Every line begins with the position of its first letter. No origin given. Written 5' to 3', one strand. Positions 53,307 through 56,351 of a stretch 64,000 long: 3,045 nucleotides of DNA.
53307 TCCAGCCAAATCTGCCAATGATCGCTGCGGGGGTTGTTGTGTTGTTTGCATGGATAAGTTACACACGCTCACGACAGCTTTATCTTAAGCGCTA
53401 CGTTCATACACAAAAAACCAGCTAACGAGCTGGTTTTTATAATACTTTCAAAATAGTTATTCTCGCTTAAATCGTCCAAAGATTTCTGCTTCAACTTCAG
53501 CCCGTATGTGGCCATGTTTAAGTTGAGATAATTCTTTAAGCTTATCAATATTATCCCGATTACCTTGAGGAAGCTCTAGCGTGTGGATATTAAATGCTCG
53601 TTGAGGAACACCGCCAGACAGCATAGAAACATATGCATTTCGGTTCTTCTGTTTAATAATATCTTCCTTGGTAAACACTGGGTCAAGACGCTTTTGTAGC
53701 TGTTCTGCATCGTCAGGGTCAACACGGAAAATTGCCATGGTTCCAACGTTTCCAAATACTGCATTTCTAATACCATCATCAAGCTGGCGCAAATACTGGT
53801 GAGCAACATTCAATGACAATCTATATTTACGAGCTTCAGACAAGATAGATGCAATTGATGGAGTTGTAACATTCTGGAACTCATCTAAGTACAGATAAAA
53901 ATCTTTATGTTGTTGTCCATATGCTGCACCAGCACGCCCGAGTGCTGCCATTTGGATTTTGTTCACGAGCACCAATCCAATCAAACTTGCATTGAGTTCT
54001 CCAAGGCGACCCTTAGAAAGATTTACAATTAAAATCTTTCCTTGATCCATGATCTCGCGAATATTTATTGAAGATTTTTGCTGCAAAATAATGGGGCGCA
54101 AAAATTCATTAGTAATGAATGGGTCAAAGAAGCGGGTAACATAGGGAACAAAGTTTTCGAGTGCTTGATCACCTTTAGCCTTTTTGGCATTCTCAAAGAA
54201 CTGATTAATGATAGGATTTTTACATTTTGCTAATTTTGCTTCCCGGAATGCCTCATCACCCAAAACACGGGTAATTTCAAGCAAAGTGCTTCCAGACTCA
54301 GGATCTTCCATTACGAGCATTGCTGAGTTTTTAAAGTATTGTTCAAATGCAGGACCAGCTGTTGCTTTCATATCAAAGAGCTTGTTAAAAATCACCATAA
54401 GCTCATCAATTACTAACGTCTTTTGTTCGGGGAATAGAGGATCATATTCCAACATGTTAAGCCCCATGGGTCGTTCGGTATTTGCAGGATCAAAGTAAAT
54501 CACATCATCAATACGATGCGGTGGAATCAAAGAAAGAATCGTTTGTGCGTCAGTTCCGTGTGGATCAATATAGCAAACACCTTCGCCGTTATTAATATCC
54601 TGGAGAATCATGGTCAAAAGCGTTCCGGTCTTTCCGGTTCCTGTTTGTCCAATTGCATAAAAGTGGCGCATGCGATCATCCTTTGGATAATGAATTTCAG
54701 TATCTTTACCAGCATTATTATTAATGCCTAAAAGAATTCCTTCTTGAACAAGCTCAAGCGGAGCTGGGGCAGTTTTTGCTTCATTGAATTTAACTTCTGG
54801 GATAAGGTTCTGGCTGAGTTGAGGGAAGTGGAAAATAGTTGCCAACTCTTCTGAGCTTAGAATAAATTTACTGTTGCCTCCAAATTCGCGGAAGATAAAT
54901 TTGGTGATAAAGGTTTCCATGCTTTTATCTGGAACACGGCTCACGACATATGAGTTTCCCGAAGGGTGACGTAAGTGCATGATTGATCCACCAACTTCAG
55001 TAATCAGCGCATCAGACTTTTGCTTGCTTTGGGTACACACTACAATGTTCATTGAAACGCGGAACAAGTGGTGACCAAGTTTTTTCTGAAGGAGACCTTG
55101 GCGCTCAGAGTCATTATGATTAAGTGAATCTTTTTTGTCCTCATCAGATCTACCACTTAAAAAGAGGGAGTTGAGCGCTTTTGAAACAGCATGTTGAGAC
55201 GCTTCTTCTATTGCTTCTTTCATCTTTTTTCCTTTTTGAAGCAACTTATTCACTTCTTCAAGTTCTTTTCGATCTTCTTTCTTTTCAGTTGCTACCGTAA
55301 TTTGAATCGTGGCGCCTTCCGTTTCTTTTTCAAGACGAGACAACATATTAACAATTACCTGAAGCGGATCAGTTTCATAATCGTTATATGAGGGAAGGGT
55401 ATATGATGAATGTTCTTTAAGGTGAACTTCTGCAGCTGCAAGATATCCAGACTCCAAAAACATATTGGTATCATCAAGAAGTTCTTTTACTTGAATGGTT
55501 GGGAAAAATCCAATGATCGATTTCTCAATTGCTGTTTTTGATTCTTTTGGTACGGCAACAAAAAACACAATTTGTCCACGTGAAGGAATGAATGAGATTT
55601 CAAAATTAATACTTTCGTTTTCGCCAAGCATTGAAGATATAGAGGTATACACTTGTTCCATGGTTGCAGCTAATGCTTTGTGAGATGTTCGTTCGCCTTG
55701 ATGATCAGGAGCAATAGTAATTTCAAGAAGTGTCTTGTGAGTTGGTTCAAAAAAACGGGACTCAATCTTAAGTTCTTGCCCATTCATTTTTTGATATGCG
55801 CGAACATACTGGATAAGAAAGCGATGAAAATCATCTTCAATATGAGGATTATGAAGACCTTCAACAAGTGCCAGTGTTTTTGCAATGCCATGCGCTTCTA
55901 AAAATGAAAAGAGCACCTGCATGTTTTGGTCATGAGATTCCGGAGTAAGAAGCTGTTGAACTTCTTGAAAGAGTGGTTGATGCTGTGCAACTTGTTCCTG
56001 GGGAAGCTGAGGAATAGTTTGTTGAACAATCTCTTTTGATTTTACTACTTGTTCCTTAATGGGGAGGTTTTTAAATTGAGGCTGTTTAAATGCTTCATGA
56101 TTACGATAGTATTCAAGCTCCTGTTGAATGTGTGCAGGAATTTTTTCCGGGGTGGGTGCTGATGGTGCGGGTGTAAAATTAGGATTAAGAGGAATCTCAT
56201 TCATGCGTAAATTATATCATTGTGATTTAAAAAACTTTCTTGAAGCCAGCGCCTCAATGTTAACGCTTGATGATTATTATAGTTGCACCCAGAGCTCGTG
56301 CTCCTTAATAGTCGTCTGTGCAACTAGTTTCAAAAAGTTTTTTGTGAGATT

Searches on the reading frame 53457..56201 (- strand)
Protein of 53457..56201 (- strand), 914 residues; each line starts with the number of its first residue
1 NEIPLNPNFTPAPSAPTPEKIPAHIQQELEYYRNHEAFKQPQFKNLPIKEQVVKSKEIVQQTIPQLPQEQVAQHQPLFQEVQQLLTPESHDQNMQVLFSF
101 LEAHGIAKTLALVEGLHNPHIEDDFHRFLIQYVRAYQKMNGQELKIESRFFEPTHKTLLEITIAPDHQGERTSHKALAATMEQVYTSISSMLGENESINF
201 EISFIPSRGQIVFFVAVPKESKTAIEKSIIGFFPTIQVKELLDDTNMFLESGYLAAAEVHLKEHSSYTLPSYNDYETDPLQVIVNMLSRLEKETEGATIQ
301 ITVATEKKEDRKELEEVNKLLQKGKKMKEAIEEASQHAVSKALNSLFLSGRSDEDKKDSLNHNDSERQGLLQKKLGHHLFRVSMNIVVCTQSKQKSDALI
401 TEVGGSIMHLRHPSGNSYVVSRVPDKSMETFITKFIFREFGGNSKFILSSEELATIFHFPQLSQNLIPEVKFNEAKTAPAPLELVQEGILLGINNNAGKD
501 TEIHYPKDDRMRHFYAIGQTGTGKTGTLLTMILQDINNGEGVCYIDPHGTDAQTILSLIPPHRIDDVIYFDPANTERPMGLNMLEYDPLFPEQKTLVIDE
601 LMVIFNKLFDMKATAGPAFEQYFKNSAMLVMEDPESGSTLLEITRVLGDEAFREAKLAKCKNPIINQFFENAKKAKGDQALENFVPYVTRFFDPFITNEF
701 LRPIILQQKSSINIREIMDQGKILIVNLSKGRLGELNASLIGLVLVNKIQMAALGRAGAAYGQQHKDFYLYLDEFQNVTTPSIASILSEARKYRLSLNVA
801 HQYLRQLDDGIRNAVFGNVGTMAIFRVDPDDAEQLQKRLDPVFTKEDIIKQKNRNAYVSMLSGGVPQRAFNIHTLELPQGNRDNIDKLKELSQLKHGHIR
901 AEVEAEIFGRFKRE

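Call 24: search_protein_families(library=pfam, proteins=[window:53457-56201:-], max_evalue=0.01)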
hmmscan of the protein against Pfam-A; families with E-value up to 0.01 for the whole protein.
window:53457-56201:- (914 aa): 2 families
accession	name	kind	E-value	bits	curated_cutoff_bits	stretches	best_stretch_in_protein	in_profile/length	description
PF12696.13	TraG-D_C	-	8.8e-06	26.1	22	1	768-833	2-70/126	TraM recognition site of TraD and TraG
PF10412.15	TrwB_AAD_bind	-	0.00046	19.6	20.5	0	503-549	7-53/387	Type IV secretion-system coupling protein DNA-binding domain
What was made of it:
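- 53457..56204 (-): VirD4-like coupling-protein homologue of 914 aa with a long N-terminal extension, 51 kb from the module. TraG-D_C at 26.1 bits (cut-off 22), plus a weak TrwB_AAD_bind match (call 24).
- Checked: A VirD4-like 914-aa ORF exists at 53457-56204 (-): TraG-D_C at 26.1 bits against a cut-off of 22 (call 24).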

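Call 36: search_protein_families(library=ncbifam, proteins=[window:53457-56201:-], max_evalue=0.1)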
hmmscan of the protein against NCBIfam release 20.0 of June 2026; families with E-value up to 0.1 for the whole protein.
window:53457-56201:- (914 aa): 7 families
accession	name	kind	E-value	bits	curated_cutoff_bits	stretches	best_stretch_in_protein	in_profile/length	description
NF045973.1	conju_CD1115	equivalog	6.6e-10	38.4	250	2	488-631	1-137/442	VirD4-like conjugal transfer protein, CD1115 family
TIGR03743.1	SXT_TraD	subfamily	9.8e-10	37.5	366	1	490-549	157-213/636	conjugative transfer system coupling protein TraD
NF041447.1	TrbC_conju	equivalog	3.8e-08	32.2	800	1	487-549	104-167/685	F-type conjugative transfer protein TrbC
TIGR03754.1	conj_TOL_TraD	equivalog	4.6e-07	28.7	647.55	1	458-551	133-219/643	type IV conjugative transfer system coupling protein TraD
NF053655.1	CedD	equivalog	0.0012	17.6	600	1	489-555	199-265/527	DNA-translocating ATPase CedD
TIGR03880.1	KaiC_arch_3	hypoth_equivalog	0.022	14.3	249.45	1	515-546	20-51/224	KaiC domain-containing protein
TIGR02237.1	recomb_radB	equivalog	0.07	13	172.4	0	518-559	19-60/210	DNA repair and recombination protein RadB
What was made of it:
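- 53457..56204 (-): Matches to the CD1115, SXT_TraD and TrbC Walker-A regions at 1e-8 to 1e-10, all far below the family cut-offs (call 36).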
